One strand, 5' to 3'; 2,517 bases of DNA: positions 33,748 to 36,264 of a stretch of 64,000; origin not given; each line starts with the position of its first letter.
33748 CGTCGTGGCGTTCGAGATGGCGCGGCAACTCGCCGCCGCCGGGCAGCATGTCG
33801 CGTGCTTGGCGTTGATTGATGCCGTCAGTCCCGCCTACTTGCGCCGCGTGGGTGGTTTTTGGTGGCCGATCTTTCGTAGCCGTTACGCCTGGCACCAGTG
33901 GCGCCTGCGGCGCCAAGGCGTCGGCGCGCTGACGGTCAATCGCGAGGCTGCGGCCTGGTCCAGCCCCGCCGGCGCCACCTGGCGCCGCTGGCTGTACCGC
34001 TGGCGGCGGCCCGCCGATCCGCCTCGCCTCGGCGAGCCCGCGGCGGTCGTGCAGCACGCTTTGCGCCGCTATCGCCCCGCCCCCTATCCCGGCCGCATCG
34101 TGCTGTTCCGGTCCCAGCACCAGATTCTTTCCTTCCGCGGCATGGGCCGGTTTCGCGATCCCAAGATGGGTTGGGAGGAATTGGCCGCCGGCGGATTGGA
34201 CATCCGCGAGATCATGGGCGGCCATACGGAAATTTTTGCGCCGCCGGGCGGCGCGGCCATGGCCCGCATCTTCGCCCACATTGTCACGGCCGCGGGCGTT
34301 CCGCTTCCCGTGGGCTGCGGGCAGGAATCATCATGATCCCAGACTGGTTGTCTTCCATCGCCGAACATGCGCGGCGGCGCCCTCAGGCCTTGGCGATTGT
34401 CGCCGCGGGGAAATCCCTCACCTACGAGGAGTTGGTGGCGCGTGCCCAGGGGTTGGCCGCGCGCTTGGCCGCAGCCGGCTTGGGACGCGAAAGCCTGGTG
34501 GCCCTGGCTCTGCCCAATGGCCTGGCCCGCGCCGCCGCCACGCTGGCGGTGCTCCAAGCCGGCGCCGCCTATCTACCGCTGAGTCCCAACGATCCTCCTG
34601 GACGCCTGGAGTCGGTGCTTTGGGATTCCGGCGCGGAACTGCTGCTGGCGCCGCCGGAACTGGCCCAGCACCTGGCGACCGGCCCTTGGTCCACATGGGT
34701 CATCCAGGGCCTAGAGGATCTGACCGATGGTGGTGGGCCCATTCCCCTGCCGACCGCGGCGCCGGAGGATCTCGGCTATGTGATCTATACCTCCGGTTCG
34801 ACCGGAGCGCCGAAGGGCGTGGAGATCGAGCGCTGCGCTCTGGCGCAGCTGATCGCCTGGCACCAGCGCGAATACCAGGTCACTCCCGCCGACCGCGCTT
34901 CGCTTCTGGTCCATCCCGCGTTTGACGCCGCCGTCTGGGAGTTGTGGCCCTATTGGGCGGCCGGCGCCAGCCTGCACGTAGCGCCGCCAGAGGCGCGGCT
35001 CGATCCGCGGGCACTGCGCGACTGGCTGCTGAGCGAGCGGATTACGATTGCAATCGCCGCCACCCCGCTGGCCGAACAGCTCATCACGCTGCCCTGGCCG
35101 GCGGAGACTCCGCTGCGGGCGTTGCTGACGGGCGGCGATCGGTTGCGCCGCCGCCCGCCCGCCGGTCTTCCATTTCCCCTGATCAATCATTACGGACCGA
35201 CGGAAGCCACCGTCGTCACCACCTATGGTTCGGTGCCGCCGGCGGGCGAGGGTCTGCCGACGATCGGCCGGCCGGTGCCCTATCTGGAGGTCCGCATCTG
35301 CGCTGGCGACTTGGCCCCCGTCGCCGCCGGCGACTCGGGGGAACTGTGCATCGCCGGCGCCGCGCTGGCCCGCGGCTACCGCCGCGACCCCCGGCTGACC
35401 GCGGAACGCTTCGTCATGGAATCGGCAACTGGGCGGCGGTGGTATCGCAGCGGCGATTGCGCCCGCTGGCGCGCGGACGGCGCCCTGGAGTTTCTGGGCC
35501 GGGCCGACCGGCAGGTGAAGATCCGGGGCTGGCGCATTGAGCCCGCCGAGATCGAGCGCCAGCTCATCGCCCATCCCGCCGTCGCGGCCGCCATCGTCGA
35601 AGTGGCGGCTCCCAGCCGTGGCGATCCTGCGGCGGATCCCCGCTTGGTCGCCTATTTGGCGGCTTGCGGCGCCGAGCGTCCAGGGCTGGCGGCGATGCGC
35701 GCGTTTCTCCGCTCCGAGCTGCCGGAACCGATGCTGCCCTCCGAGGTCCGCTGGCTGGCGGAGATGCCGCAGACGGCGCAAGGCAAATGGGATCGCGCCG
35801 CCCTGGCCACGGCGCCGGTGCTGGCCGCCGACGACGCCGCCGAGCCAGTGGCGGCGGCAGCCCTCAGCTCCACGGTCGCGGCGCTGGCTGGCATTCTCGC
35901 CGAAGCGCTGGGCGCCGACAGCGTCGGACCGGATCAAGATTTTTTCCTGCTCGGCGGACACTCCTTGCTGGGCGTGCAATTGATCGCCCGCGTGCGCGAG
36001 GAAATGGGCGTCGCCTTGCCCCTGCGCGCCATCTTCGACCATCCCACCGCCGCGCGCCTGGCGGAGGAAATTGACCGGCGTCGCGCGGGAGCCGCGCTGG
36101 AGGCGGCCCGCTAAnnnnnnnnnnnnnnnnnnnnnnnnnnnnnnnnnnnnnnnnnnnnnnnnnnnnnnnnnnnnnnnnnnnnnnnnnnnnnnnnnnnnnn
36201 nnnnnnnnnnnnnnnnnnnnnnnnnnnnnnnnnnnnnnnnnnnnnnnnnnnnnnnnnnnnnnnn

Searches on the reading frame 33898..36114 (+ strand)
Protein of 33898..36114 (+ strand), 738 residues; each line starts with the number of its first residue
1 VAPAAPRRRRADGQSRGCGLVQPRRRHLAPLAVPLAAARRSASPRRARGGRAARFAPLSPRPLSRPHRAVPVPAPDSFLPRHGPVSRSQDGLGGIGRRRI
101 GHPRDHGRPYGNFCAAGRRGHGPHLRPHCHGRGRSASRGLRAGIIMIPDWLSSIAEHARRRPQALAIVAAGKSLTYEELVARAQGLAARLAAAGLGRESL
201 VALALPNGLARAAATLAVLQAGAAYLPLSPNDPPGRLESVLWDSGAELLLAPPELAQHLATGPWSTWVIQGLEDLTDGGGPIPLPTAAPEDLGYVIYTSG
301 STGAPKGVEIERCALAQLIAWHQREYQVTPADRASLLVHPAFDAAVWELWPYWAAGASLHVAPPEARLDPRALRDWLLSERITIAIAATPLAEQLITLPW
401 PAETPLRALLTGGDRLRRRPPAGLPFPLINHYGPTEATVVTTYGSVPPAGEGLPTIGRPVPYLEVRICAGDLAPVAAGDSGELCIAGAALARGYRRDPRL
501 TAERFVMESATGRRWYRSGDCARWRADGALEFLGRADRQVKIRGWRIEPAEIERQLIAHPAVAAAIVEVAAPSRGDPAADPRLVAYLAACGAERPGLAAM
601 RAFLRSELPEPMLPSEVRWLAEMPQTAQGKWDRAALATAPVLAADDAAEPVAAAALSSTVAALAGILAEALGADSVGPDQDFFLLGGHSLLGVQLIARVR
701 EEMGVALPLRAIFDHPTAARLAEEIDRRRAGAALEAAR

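Call 5: search_protein_families(library=pfam, proteins=[window:33898-36114:+])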
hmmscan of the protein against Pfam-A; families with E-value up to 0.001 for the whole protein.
window:33898-36114:+ (738 aa): 3 families
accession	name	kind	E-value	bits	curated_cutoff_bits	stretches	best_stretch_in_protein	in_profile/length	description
PF00501.34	AMP-binding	-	4e-66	223.8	29.9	1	155-494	2-383/384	AMP-binding enzyme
PF00550.31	PP-binding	-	3.8e-16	59.5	20.8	1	662-724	2-66/67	Phosphopantetheine attachment site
PF13193.12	AMP-binding_C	-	2.5e-06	28.7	24.5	1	551-630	1-76/76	AMP-binding enzyme C-terminal domain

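Call 40: search_solved_structures(query=window:34333-36111:+, max_evalue=1e-60)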
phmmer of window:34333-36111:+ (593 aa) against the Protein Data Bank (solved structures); distinct sequences matched with E-value up to 1e-60: 35.
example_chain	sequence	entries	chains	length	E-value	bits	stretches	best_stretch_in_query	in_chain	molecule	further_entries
9be3_A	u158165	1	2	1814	4e-175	587.2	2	13-581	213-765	Linear gramicidin synthase subunit A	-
9meh_A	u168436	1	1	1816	4e-175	587.2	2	13-581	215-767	Linear gramicidin synthase subunit A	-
6mfz_A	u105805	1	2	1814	4.9e-175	586.9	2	13-581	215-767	Linear gramicidin synthase subunit A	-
9be4_A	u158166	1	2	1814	1.5e-174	585.2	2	13-581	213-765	Linear gramicidin synthase subunit A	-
6mfy_A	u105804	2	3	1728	7.2e-165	553.3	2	13-581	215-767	Linear gramicidin synthase subunit A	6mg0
8xjz_C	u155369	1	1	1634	6e-124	418.2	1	5-579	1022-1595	Peptide synthetase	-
8hlk_A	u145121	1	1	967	2e-106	360.3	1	10-492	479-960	Microcystin synthetase B (Fragment)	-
5es5_A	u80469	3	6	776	1.5e-92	314.5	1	13-582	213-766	Linear gramicidin synthetase subunit A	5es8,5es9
6mfw_A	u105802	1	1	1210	5.8e-92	312.5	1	13-581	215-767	Linear gramicidin synthase subunit A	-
5u89_A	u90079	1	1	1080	7.2e-92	312.2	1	6-581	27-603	Amino acid adenylation domain protein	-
6mfx_A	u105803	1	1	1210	7.4e-92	312.2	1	13-581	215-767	Linear gramicidin synthase subunit A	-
9bfd_A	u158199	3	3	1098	1e-84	288.6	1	10-577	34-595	Tyrocidine synthase 1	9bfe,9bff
5es6_A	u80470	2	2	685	2e-84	287.7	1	13-492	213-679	Linear gramicidin synthase subunit A | Linear gramicidin synthetase subunit A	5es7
6ulz_A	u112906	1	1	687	3.5e-83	283.5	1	13-492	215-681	Linear gramicidin synthase subunit A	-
9bfd_B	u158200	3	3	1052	1.4e-79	271.7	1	11-581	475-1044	Tyrocidine synthase 2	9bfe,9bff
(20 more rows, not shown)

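Call 45: search_protein_families(library=ncbifam, proteins=[window:34333-36111:+], max_evalue=0.001)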
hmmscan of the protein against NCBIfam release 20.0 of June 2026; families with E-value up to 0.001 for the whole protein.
window:34333-36111:+ (593 aa): 103 families (the best 25 are shown)
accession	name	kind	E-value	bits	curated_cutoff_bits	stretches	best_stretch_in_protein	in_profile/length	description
NF004282.0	PRK05691.1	subfamily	1.6e-115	386.2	4090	1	8-586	1136-1711/4334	non-ribosomal peptide synthase/polyketide synthase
TIGR01733.1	AA-adenyl-dom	subfamily_domain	7.4e-106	354.4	317.4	1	30-422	1-409/409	amino acid adenylation domain-containing protein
NF038078.1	NRPS_MxcG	equivalog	1.1e-100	337.7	2300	1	6-585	459-1046/1442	myxochelin non-ribosomal peptide synthetase MxcG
NF041803.1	NRPS_SolG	exception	6.4e-89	298.9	2200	1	11-578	569-1153/1163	solanimycin non-ribosomal peptide synthetase SolG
NF047350.1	aureusi_NRPS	equivalog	1e-80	271.4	2500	1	14-582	424-977/2373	aureusimine non-ribosomal peptide synthetase AusA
NF007605.2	PRK10252.1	equivalog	1.3e-79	268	2400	1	9-577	460-1038/1292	enterobactin non-ribosomal peptide synthetase EntF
NF003417.0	PRK04813.1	subfamily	4.1e-56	190.6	476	1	2-492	2-500/505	D-alanine--poly(phosphoribitol) ligase subunit DltA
TIGR01734.1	D-ala-DACP-lig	equivalog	2.9e-54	184.5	559.85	1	6-492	3-499/504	D-alanine--poly(phosphoribitol) ligase subunit DltA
TIGR03098.1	ligase_PEP_1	hypoth_equivalog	4.2e-52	177.3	592.35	2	129-493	147-516/517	acyl-CoA ligase (AMP-forming), exosortase A system-associated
NF004837.0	PRK06187.1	subfamily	3.3e-49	167.5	476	2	140-491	165-518/531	long-chain-fatty-acid--CoA ligase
TIGR03443.1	alpha_am_amid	equivalog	5.8e-47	159.8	1030.1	2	145-444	415-749/1390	L-aminoadipate-semialdehyde dehydrogenase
NF004511.1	PRK05852.1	equivalog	3.4e-38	131.6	650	2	281-493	300-502/505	FadD7 family fatty acid--CoA ligase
NF005858.0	PRK07787.1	subfamily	4.7e-37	127.5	575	2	283-492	270-469/471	acyl-CoA synthetase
NF004822.0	PRK06178.1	equivalog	7e-37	127.2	782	2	311-492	393-564/571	acyl-CoA synthetase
NF006572.0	PRK09088.1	equivalog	1.3e-33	116.5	696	1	7-493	5-485/491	acyl-CoA synthetase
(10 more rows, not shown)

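Call 55: search_solved_structures(query=window:34333-36111:+, max_evalue=1e-170, show_alignments=1)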
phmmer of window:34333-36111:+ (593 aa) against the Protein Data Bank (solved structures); distinct sequences matched with E-value up to 1e-170: 4.
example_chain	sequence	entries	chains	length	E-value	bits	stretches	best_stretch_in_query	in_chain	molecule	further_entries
9be3_A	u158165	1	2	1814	4e-175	587.2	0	13-581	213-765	Linear gramicidin synthase subunit A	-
9meh_A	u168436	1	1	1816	4e-175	587.2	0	13-581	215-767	Linear gramicidin synthase subunit A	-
6mfz_A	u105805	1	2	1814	4.9e-175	586.9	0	13-581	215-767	Linear gramicidin synthase subunit A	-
9be4_A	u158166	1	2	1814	1.5e-174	585.2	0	13-581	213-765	Linear gramicidin synthase subunit A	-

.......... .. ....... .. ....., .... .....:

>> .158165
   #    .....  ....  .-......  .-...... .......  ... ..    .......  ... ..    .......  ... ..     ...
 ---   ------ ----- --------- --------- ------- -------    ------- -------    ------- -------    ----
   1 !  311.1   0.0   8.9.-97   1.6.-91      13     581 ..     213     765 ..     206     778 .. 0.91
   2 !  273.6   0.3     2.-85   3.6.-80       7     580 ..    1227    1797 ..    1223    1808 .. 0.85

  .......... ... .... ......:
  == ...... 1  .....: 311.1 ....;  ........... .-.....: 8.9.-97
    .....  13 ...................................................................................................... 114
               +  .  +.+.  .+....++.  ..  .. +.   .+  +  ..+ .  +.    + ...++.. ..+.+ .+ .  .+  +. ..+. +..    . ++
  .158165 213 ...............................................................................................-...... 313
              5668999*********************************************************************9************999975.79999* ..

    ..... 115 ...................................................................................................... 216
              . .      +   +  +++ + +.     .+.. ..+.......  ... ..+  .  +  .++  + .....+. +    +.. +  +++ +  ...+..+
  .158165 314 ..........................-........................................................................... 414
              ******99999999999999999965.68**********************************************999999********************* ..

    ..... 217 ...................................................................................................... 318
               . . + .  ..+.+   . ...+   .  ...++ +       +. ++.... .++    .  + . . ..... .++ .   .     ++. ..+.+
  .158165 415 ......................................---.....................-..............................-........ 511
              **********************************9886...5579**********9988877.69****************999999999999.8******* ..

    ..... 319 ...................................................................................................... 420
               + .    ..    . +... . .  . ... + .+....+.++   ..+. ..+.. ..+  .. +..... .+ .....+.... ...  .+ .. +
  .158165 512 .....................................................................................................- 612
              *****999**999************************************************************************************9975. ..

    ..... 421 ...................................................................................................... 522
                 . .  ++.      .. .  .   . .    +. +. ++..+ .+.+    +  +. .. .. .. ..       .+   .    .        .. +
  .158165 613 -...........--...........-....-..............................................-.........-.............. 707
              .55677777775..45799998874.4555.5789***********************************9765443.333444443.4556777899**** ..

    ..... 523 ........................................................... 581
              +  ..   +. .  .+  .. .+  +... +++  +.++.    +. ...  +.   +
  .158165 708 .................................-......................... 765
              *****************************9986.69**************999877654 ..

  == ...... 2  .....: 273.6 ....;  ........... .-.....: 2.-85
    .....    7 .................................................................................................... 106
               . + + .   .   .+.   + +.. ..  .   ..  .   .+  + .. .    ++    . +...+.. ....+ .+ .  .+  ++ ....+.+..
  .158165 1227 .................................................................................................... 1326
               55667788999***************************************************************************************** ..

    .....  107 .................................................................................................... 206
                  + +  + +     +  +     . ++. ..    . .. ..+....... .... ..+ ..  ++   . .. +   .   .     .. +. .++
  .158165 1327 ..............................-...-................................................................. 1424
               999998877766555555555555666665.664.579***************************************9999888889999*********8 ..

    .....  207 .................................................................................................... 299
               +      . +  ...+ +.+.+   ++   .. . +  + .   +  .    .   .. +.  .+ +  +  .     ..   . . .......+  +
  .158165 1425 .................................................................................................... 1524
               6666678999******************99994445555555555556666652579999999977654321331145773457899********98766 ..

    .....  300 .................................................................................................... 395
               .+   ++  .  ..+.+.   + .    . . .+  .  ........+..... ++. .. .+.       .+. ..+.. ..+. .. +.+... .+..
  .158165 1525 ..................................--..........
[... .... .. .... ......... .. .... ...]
